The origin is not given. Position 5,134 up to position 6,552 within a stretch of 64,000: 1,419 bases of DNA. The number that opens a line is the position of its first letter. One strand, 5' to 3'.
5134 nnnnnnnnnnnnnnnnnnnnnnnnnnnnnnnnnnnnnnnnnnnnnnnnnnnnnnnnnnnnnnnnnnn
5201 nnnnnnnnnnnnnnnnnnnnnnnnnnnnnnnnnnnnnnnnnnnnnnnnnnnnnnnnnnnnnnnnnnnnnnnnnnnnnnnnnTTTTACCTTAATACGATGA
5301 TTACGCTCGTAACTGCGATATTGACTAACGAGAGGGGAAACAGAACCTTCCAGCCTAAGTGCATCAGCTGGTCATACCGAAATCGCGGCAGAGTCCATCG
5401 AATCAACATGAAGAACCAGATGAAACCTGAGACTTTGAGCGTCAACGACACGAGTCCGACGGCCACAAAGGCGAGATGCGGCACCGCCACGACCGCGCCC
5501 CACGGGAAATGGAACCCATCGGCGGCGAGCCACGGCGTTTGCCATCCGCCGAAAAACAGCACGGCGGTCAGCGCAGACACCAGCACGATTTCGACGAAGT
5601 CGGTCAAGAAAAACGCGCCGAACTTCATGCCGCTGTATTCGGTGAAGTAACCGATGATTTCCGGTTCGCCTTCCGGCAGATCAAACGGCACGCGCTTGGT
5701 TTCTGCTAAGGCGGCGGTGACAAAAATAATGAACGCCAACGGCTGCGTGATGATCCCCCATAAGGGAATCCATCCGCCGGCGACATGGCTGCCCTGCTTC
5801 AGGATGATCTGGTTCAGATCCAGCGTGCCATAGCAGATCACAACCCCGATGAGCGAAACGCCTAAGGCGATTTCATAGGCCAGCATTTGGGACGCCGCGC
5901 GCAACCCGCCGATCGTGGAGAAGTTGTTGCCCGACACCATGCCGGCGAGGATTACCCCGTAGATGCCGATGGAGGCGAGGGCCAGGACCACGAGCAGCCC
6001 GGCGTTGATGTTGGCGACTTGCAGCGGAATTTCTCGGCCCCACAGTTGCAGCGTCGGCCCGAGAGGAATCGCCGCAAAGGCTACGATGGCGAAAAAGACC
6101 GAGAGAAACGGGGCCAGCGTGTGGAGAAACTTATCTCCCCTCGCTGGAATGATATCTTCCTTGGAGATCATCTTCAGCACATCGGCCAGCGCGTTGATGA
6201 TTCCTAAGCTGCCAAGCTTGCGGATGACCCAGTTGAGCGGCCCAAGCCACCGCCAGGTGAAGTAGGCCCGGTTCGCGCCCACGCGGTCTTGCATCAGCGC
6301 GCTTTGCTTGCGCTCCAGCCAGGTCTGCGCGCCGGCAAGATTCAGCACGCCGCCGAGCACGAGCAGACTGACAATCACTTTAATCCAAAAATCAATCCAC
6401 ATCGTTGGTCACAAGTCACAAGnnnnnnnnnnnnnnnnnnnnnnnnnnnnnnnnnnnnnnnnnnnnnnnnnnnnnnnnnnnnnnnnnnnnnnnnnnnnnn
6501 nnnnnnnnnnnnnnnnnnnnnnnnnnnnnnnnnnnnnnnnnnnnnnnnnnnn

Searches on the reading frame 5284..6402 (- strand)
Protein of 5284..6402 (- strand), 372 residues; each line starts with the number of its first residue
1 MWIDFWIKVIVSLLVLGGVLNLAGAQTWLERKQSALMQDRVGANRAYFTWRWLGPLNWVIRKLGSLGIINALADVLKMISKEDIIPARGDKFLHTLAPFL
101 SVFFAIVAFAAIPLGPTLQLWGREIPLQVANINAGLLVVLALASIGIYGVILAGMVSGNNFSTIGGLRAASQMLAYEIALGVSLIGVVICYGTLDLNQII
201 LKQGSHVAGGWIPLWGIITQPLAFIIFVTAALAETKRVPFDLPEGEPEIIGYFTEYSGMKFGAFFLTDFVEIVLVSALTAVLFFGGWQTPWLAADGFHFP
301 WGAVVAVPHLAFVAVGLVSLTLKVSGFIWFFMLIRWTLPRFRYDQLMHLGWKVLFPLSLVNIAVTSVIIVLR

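Call 55: search_protein_families(library=pfam, proteins=[window:5284-6402:-], max_evalue=0.00001)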
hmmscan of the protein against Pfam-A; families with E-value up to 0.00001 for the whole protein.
window:5284-6402:- (372 aa): 1 family
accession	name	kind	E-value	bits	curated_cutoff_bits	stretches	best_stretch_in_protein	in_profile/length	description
PF00146.26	NADHdh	-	3.7e-98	329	27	1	14-365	5-297/298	NADH dehydrogenase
